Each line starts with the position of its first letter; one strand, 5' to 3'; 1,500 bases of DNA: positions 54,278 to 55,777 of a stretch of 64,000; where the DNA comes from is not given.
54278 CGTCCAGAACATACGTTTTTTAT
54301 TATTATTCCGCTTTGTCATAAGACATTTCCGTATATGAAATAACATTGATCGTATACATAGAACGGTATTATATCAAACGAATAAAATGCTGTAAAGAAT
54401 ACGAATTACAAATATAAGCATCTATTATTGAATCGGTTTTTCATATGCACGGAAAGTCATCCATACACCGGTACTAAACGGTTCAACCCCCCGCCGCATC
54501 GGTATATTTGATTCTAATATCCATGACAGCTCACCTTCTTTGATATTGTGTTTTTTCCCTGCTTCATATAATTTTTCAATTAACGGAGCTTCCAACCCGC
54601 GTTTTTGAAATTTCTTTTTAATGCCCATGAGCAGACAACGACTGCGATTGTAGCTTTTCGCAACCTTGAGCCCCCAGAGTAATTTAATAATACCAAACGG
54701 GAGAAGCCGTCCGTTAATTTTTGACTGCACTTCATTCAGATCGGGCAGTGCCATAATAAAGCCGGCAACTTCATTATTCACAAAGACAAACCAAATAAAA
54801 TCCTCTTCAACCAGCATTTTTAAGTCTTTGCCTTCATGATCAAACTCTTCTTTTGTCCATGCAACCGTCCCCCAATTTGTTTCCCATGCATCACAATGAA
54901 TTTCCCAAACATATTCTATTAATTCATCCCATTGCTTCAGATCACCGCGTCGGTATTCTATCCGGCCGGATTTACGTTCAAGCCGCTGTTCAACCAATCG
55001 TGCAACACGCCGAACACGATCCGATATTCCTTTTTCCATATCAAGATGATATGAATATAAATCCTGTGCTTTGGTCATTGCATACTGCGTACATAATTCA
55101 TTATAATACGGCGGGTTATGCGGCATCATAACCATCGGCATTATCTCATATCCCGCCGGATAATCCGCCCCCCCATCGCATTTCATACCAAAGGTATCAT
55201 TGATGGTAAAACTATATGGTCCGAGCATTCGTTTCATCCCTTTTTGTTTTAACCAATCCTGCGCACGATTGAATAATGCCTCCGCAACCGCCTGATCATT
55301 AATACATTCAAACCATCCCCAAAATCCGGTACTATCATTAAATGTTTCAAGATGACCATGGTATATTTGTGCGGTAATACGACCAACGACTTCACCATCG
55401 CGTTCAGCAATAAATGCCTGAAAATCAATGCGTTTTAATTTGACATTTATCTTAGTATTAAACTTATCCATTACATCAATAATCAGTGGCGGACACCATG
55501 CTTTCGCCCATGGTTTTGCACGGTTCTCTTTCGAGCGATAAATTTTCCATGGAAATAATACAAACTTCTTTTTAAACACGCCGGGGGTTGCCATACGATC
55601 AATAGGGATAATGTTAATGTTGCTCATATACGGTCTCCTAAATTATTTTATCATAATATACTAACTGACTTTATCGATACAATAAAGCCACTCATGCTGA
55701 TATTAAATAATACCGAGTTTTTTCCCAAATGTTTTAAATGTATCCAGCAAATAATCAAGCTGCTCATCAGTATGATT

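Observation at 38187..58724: Candidate undescribed membrane-lipid/glycolipid biosynthesis and export locus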

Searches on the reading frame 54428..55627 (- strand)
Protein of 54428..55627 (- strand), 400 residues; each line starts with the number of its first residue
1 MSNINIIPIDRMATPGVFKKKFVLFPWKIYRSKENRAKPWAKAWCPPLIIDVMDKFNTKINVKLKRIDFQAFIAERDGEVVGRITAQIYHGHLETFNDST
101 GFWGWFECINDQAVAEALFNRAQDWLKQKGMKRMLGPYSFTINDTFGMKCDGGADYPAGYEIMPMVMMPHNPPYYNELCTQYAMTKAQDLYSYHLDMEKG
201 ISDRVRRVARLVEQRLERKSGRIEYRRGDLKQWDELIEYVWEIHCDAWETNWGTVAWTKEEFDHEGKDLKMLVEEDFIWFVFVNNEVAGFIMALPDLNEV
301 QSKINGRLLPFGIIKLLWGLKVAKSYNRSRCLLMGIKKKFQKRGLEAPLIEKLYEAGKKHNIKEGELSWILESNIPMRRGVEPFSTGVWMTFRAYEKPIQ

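Call 4: search_protein_families(library=pfam, proteins=[window:54428-55627:-], max_evalue=0.01)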
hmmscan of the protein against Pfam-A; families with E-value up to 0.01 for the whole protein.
window:54428-55627:- (400 aa): 1 family
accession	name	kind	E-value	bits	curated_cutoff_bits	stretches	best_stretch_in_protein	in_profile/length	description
PF00583.31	Acetyltransf_1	-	1.1e-07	32.6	20.7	1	240-376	4-106/116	Acetyltransferase (GNAT) family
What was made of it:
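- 54425..55627 (-): g12, 400-aa GNAT-like N-acyltransferase, a candidate bacterial ceramide synthase (bCerS). PF00583 scores 32.6 bits (call 4).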

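Call 6: search_protein_families(library=ncbifam, proteins=[window:54428-55627:-], max_evalue=0.001)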
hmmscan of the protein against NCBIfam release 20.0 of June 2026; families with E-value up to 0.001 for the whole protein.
window:54428-55627:- (400 aa): 0 families

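Call 12: search_solved_structures(query=window:54428-55627:-, max_evalue=1)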
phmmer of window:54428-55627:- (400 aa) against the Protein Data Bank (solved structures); distinct sequences matched with E-value up to 1: 1.
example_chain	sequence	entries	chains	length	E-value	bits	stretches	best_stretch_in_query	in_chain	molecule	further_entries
1c3p_A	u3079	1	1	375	0.77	11.5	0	37-77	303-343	PROTEIN (HDLP (HISTONE DEACETYLASE-LIKE PROTEIN))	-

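Call 32: find_related_loci(query=A1, collection=genome_contigs, flank=10000)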
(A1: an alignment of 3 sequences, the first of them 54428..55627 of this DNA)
Query A1 (400 aa) in genome_contigs; peptide patterns used: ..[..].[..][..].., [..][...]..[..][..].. (x = any residue, [..] = any of these).
600 stretches matched a pattern (row limit reached: there are more); 584 encode a relative of the query (tblastn E <= 1e-3); the best 80 are kept; 80 distinct loci.
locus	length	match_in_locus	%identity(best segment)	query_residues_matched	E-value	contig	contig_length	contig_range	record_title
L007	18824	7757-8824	42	20-397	4e-89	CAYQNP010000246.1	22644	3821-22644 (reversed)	MAG TPA_asm: uncultured Spirochaetia bacterium isolate binchicken_co219_272 genome assembly, contig: k141_97929, whole g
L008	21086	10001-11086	40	20-399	3e-88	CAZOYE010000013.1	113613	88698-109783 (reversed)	MAG TPA_asm: uncultured Ignavibacteria bacterium isolate SRP323723_co1_129 genome assembly, contig: NODE_144_length_1136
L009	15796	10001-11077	38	20-399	5e-85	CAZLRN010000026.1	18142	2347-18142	MAG TPA_asm: uncultured Spirochaetales bacterium isolate SRP323688_co1_64 genome assembly, contig: NODE_5058_length_1814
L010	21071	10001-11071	38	20-396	2e-84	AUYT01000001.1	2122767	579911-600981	MAG: candidate division Zixibacteria bacterium RBG-1 RBG1_1C00001, whole genome shotgun sequence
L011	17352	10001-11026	39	43-399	2e-83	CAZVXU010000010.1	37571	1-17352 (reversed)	MAG TPA_asm: uncultured Spirochaetaceae bacterium isolate binchicken_co8_286 genome assembly, contig: NODE_1214_length_3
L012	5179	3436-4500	39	21-399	5e-83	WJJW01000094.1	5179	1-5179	MAG: Candidatus Eisenbacteria bacterium isolate Bin_251 k141_814384, whole genome shotgun sequence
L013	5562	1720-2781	39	20-396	5e-82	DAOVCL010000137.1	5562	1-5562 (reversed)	MAG TPA_asm: Candidatus Zixiibacteriota bacterium isolate CSMAG_1030 CSMAG_1030_k141_2961670_length_5562_cov_9.5047, who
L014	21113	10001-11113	37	6-399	2e-81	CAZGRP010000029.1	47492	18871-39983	MAG TPA_asm: uncultured Cytophagia bacterium isolate SRP216583_co2_59 genome assembly, contig: NODE_350_length_47492_cov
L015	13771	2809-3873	37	20-396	6e-81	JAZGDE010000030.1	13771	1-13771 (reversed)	MAG: Bacteroidota bacterium isolate SCS3bin.36 SCS3bin.36_30, whole genome shotgun sequence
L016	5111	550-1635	38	20-399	5e-81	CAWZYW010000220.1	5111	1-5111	MAG TPA_asm: uncultured Salinispira sp. isolate SRR948829_concoct_6 genome assembly, contig: ERZ2484278.3294, whole geno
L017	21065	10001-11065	39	22-399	1e-80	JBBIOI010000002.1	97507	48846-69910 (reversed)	MAG: Deltaproteobacteria bacterium isolate TCS170221_bin_276 NODE_131_length_97507_cov_3.42208, whole genome shotgun seq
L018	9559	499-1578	38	20-399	1e-82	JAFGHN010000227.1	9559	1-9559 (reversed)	MAG: Spirochaetales bacterium isolate Zod_Metabat.1463 k87_4939726, whole genome shotgun sequence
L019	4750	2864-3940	38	20-399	6e-80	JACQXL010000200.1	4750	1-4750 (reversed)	MAG: Planctomycetota bacterium isolate NC_groundwater_1514_Pr4_B-0.1um_50_3 SR1-18-B1_scaffold_570708, whole genome shot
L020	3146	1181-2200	39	43-397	3e-79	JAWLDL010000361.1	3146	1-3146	MAG: Spirochaetia bacterium isolate 20BLK6-1.bin.106 NODE_46311_length_3146_cov_4.309813, whole genome shotgun sequence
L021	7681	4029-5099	37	21-400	1e-77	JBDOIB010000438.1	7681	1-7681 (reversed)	MAG: Thermodesulfobacteriota bacterium isolate TC202112_Ori_Bins020 k147_256105, whole genome shotgun sequence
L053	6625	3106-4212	36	1-396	1e-70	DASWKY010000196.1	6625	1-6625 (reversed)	MAG TPA_asm: Bacteroidota bacterium isolate SMAG_U2934 k141_222873, whole genome shotgun sequence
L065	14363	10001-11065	35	22-399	1e-69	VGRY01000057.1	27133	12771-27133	MAG: Deltaproteobacteria bacterium isolate K_DeepCast_100m_mx_276 K_DeepCast_100m_mx_276_Ga0194127_10002194, whole genom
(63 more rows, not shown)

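Call 59: search_protein_families(library=pfam, proteins=[L007:222-1466:+, L007:1469-2467:+, L007:2480-3409:+, L007:3507-4682:+, L007:4728-6608:+, L007:6604-7695:+, L007:7712-8830:+, L007:9128-10300:+, L007:10345-11190:+, L007:13380-14765:+], max_evalue=0.001)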
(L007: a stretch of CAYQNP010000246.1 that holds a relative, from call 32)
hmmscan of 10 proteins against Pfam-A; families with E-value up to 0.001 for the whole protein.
L007:222-1466:+ (415 aa): 2 families
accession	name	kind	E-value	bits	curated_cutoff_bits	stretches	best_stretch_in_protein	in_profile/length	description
PF04413.22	Glycos_transf_N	-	3.6e-50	170.4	23.9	1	34-206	4-179/179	3-Deoxy-D-manno-octulosonic-acid transferase (kdotransferase)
PF00534.26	Glycos_transf_1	-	8.2e-05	22.7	26.4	1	226-389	16-169/172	Glycosyl transferases group 1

L007:1469-2467:+ (333 aa): 1 family
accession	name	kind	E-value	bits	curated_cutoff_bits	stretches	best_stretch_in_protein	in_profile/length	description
PF02606.20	LpxK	-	1.3e-73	248.4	27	1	21-322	3-312/328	Tetraacyldisaccharide-1-P 4'-kinase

L007:2480-3409:+ (310 aa): 1 family
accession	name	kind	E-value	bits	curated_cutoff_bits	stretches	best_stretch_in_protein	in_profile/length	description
PF03706.18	LPG_synthase_TM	-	2.3e-31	109.8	33.4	1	8-281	2-289/302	Lysylphosphatidylglycerol synthase TM region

L007:3507-4682:+ (392 aa): 4 families
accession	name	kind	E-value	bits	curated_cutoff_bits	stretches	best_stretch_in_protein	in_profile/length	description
PF00155.27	Aminotran_1_2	-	8.5e-58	196.7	19.7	1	42-380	2-359/361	Aminotransferase class I and II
PF00266.25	Aminotran_5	-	1.9e-06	27.6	21.5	1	79-212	36-181/371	Aminotransferase class-V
PF01053.26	Cys_Met_Meta_PP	-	4.6e-06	25.9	27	1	78-214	47-181/381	Cys/Met metabolism PLP-dependent enzyme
PF01212.27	Beta_elim_lyase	-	1.5e-05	24.9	27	1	89-257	35-217/288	Beta-eliminating lyase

L007:4728-6608:+ (627 aa): 3 families
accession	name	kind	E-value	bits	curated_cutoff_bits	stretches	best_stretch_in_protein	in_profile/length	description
PF00990.26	GGDEF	-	2.8e-47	160.9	23.8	1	462-623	2-161/161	Diguanylate cyclase, GGDEF domain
PF00672.30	HAMP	-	3.3e-06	27.7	25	1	400-448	3-52/53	HAMP domain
PF12401.13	FhaA_N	-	0.00074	20.4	25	0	514-602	21-109/115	FhaA, N-terminal domain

L007:6604-7695:+ (364 aa): 0 families

L007:7712-8830:+ (373 aa): 1 family
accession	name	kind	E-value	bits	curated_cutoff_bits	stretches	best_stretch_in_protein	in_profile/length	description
PF00583.31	Acetyltransf_1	-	1.6e-05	25.6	20.7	0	221-319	8-76/116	Acetyltransferase (GNAT) family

L007:9128-10300:+ (391 aa): 1 family
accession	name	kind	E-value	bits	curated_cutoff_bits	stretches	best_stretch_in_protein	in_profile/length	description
PF12770.12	CHAT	-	0.00051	20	24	0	161-307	25-198/289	CHAT domain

L007:10345-11190:+ (282 aa): 0 families

L007:13380-14765:+ (462 aa): 4 families
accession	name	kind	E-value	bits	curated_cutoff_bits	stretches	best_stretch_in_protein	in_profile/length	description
PF01743.26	PolyA_pol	-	1.4e-37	129.3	23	1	34-157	1-126/126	Poly A polymerase head domain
PF12627.12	PolyA_pol_RNAbd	-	2e-18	66.3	22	1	184-243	1-60/64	Probable RNA and SrmB- binding site of polymerase A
PF13735.12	tRNA_NucTran2_2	-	1.2e-14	55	27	1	316-456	24-148/149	tRNA nucleotidyltransferase domain 2 putative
PF01966.28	HD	-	7.7e-09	36.3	22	1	269-377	18-113/116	HD domain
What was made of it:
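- LPG_synthase_TM lies next to spt in a second Spirochaetia genome (call 59).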

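Call 85: list_cluster_members(proteins=[P0001, P0122, P0121, window:54428-55627:-, window:43216-45198:+])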
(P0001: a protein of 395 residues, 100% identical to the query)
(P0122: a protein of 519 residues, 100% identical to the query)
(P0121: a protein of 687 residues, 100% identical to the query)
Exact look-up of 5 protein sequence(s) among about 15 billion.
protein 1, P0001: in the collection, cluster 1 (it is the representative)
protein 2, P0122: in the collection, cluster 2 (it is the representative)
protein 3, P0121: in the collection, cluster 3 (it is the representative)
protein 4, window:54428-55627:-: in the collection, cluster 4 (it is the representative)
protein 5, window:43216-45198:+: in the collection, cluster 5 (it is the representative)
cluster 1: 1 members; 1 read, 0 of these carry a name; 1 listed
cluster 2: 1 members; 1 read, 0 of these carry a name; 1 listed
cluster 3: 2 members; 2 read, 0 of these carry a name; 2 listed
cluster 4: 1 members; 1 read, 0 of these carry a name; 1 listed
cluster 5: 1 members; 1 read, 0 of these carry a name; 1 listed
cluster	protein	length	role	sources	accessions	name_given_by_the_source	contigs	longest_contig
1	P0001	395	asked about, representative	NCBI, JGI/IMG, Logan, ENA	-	-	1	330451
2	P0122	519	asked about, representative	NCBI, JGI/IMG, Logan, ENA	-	-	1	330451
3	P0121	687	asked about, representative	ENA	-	-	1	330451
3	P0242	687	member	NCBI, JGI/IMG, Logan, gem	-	-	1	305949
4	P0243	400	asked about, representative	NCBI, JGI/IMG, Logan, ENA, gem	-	-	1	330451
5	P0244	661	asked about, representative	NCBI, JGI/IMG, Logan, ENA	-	-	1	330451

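Call 92: search_protein_families(library=pfam, proteins=[L065:11536-12447:-, L053:4263-5183:+], max_evalue=0.01)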
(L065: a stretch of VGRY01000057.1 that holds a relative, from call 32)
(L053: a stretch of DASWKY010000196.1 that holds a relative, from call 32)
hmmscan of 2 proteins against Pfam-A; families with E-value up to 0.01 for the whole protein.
L065:11536-12447:- (304 aa): 3 families
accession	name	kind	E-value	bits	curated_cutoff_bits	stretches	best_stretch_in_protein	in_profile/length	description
PF14378.12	PAP2_3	-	4e-20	72.9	27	1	113-289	3-188/190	PAP2 superfamily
PF01569.27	PAP2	-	2.1e-11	44.1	27.2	1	194-298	28-127/130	PAP2 superfamily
PF14360.12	PAP2_C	-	2.2e-05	25.4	27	1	228-290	4-70/74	PAP2 superfamily C-terminal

L053:4263-5183:+ (307 aa): 1 family
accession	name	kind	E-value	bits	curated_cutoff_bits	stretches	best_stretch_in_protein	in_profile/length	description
PF01063.24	Aminotran_4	-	1.2e-47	163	28.5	1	37-267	3-223/223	Amino-transferase class IV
